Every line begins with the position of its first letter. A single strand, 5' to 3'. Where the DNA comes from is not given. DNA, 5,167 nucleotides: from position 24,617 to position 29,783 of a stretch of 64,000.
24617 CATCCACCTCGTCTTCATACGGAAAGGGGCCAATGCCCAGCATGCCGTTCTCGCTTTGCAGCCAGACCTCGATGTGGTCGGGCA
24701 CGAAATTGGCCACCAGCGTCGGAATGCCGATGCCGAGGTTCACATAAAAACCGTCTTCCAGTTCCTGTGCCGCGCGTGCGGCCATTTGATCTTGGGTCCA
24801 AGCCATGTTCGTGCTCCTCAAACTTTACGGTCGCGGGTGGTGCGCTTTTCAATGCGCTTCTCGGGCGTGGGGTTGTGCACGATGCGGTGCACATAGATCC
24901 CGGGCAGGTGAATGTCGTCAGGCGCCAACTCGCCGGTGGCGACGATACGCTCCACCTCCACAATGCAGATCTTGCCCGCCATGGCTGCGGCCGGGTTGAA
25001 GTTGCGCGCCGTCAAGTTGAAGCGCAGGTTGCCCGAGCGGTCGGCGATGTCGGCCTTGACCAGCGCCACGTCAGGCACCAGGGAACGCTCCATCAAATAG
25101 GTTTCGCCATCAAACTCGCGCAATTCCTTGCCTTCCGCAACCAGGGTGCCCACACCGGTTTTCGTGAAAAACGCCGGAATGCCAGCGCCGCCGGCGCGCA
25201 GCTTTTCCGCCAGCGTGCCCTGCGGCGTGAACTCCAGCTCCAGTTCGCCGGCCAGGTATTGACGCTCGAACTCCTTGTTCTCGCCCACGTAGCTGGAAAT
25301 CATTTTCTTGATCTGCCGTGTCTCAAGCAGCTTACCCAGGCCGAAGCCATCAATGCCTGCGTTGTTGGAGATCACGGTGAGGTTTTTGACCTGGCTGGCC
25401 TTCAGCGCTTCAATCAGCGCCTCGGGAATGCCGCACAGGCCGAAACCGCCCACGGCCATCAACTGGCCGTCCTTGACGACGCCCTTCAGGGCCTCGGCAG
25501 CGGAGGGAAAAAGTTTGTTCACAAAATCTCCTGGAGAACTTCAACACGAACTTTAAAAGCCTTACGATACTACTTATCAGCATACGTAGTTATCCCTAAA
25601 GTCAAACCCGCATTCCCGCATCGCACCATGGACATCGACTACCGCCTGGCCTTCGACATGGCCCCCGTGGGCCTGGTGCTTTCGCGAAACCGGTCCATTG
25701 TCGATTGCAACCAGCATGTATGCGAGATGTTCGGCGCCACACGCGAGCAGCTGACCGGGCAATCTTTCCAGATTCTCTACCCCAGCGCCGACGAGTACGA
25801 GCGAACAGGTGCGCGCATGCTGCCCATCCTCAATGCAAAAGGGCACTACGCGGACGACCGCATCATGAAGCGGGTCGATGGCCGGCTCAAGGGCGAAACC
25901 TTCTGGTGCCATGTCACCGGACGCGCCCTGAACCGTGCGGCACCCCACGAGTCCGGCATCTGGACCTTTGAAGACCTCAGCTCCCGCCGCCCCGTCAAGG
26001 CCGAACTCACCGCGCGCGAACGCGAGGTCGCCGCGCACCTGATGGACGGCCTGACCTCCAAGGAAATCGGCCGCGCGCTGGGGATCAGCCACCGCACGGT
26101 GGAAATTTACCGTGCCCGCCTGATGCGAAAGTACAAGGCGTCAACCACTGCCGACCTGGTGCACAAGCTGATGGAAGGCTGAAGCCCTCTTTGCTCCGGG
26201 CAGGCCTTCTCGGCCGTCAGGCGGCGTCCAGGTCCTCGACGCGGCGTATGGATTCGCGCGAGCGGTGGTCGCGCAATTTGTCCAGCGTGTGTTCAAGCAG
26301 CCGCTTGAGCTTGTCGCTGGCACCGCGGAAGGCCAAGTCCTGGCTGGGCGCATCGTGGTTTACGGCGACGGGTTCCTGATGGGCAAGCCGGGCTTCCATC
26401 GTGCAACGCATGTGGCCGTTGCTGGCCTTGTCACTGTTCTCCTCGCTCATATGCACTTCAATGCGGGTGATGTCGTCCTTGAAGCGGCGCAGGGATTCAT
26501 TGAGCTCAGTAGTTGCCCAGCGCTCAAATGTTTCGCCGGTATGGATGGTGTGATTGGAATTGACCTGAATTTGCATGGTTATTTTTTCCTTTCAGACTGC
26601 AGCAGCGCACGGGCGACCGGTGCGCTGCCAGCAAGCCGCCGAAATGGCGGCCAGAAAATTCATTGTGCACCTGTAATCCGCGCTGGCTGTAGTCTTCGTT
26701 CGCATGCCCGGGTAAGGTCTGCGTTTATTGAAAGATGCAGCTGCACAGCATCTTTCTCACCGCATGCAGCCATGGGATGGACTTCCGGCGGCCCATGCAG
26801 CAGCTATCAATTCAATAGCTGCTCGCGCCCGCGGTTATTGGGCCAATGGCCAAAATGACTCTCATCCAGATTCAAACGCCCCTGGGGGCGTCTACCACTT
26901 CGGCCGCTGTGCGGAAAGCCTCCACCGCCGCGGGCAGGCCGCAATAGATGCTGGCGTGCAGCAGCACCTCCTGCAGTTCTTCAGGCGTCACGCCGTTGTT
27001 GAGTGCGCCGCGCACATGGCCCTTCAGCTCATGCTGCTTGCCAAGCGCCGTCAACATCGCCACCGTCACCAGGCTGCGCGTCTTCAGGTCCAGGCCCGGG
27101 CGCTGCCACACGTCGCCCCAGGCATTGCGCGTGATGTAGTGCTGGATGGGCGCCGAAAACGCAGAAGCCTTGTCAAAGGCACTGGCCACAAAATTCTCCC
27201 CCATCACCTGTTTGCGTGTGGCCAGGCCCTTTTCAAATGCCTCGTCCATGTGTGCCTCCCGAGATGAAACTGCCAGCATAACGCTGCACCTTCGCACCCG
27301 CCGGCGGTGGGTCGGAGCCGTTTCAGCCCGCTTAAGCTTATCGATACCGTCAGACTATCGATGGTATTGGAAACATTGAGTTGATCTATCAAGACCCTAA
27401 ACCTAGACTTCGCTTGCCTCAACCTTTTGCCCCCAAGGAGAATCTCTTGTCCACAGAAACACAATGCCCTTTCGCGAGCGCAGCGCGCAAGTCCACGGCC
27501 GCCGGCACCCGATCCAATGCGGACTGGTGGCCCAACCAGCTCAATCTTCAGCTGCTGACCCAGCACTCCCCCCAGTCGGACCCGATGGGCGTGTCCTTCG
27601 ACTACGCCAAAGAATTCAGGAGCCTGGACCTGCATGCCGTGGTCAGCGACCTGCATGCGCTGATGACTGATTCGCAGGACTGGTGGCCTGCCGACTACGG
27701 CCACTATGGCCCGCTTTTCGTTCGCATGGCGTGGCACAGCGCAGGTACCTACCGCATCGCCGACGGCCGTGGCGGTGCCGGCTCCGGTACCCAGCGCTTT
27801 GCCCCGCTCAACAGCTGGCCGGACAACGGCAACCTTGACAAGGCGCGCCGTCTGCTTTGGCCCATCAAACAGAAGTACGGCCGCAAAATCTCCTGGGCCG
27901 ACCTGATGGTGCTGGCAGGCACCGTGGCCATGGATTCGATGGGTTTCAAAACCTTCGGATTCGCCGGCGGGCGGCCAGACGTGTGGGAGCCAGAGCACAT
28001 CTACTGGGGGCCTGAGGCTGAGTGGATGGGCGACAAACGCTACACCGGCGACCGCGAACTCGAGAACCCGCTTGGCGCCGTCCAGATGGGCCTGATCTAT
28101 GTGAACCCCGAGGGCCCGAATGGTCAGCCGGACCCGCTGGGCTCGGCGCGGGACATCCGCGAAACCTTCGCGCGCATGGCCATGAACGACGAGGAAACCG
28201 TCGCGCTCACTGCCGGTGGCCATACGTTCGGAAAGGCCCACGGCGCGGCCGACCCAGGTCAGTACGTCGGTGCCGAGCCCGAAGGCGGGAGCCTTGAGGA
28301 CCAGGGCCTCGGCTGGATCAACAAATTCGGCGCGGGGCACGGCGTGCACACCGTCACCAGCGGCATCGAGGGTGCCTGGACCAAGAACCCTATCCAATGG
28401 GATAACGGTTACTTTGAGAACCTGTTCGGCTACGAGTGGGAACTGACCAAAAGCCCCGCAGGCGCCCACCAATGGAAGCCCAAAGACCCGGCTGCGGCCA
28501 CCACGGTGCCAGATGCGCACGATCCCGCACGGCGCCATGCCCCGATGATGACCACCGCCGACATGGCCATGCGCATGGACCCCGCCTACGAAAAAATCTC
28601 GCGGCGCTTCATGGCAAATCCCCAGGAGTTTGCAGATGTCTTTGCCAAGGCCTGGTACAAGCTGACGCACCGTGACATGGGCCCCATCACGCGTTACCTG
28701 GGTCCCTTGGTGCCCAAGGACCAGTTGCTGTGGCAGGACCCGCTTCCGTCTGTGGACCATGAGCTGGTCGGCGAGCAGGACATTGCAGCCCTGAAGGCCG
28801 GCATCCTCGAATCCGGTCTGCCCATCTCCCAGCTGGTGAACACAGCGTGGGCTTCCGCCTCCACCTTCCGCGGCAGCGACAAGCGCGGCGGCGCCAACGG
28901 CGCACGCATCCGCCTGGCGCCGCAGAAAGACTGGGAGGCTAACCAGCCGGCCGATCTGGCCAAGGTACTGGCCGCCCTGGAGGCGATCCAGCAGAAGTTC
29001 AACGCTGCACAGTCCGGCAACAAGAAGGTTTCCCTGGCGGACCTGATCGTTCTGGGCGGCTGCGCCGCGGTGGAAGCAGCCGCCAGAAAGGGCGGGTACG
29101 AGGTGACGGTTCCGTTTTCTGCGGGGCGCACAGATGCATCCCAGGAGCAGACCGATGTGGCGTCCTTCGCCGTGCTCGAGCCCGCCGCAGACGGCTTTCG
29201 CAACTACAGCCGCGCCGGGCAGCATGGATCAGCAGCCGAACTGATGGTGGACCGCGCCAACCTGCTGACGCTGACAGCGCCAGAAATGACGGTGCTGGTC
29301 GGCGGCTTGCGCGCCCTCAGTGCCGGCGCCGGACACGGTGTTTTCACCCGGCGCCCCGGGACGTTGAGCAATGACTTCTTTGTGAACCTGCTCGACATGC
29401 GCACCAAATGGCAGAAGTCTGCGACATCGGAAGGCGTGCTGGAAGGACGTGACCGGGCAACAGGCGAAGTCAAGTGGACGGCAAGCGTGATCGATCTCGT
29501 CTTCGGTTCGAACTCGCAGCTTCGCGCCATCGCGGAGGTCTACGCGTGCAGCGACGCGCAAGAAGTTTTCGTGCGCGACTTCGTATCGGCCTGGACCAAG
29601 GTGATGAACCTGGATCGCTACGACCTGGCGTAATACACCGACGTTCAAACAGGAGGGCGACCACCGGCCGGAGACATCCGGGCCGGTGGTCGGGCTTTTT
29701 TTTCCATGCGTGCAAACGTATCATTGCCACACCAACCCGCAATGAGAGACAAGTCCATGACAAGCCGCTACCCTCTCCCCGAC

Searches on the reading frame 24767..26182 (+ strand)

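Call 5: search_protein_families(library=ncbifam, proteins=[window:24767-26182:+], max_evalue=0.01)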
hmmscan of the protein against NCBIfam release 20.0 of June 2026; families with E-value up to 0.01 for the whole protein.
window:24767-26182:+ (471 aa): 18 families
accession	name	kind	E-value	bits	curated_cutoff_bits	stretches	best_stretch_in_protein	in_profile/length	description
NF006900.1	PRK09390.1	equivalog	1.1e-13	51.2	255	1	411-468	140-197/203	response regulator FixJ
NF040749.1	tetrathio_RR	equivalog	5.5e-12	45.8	290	1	388-468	111-188/191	tetrathionate respiration response regulator TtrR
NF052445.1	RespRegMctR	equivalog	5.1e-11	42.4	300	1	410-469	141-200/205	two-component system response regulator MctR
NF007685.0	PRK10360.1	equivalog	2.7e-10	40.4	258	1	412-471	136-195/196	response regulator transcription factor UhpA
TIGR00229.1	sensory_box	domain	3.1e-10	40.2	22.9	1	292-411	7-123/126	PAS domain S-box protein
NF047785.1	respo_reg_MadR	equivalog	5.2e-09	35.7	300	1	402-467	137-202/209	MadR family response regulator transcription factor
NF011896.0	PRK15369.1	equivalog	7.2e-08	32.3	242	1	411-466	147-202/211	two component system response regulator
NF038181.1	reg_ATPase_IniR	equivalog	8.2e-08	31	750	1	405-465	758-818/827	isoniazid response ATPase/transcriptional regulator IniR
NF047402.1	TransRegVisN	equivalog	3.6e-06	26.4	250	1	405-461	177-233/246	transcriptional regulator VisN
TIGR03020.2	EpsA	equivalog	1.4e-05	24.9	170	1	411-469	188-246/247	XrtB/PEP-CTERM-associated transcriptional regulator EpsA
NF007419.0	PRK09958.1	equivalog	3.4e-05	23.5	251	1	413-465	143-195/204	acid-sensing system DNA-binding response regulator EvgA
TIGR03541.1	reg_near_HchA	equivalog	3.9e-05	23.3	215.6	1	411-467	169-225/232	PA1136 family autoinducer-binding transcriptional regulator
NF007935.0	PRK10651.1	equivalog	5.1e-05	22.5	250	1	411-457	153-199/216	two-component system response regulator NarL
NF052366.1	photon_PedR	equivalog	5.5e-05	23.3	120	1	413-466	2-55/74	photosynthetic electron transport-dependent transcriptional regulator PedR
TIGR02937.1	sigma70-ECF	superfamily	5.5e-05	22.9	42.9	1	412-455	116-160/165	sigma-70 family RNA polymerase sigma factor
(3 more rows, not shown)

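Call 6: search_protein_families(library=pfam, proteins=[window:24767-26182:+], max_evalue=0.01)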
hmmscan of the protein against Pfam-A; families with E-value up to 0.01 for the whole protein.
window:24767-26182:+ (471 aa): 9 families
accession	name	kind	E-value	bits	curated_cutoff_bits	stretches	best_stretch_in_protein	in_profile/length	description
PF00196.25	GerE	-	1.6e-15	56.9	23.5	1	413-466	2-55/57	Bacterial regulatory proteins, luxR family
PF13426.13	PAS_9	-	1.6e-08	35.2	27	1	301-405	2-102/103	PAS domain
PF13188.13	PAS_8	-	5.5e-08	32.9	21.8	1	292-346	3-59/65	PAS domain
PF00989.32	PAS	-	6.4e-07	29.8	22.6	1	292-386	3-94/113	PAS fold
PF13384.12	HTH_23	-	2.8e-05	24.2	24.6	1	416-452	4-41/50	Homeodomain-like domain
PF07638.17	Sigma70_ECF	-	0.0003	21.2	21.1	1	416-447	139-170/185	ECF sigma factor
PF08281.18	Sigma70_r4_2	-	0.00053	20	25.7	1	413-455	10-53/54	Sigma-70, region 4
PF08448.16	PAS_4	-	0.00086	19.9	23.1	1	303-347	9-55/110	PAS fold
PF04545.22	Sigma70_r4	-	0.0077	16.2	24.1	0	412-445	3-37/50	Sigma-70, region 4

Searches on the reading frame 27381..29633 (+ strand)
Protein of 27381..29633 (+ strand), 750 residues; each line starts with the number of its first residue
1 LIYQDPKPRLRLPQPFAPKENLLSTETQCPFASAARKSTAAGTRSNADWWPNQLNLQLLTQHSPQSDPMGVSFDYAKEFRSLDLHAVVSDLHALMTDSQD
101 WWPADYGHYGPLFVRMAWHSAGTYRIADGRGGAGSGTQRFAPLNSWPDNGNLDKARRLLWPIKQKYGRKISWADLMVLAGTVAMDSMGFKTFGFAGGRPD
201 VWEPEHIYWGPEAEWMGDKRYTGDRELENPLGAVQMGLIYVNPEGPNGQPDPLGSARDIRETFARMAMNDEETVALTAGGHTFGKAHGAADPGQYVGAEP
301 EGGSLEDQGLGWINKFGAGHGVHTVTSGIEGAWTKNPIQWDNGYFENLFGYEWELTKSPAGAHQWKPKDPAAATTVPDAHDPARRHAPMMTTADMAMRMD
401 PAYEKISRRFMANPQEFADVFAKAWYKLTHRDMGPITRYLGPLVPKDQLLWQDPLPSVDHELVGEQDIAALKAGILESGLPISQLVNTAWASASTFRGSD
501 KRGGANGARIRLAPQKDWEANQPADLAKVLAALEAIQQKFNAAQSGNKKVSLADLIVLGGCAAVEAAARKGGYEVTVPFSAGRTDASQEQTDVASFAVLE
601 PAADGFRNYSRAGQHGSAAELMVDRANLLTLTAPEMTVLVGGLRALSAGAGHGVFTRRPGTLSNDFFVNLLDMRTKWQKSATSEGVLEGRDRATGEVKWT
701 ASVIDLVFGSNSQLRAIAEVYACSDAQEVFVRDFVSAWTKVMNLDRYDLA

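Call 8: search_protein_families(library=ncbifam, proteins=[window:27381-29633:+], max_evalue=0.00001)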
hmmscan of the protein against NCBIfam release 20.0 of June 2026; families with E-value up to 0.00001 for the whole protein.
window:27381-29633:+ (750 aa): 2 families
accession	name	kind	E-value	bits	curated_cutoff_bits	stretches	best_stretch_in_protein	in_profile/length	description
NF011635.0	PRK15061.1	subfamily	0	1283.4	981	1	26-749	4-724/725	catalase/peroxidase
TIGR00198.1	cat_per_HPI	equivalog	0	1155.7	770.25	1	37-749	7-713/716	catalase/peroxidase HPI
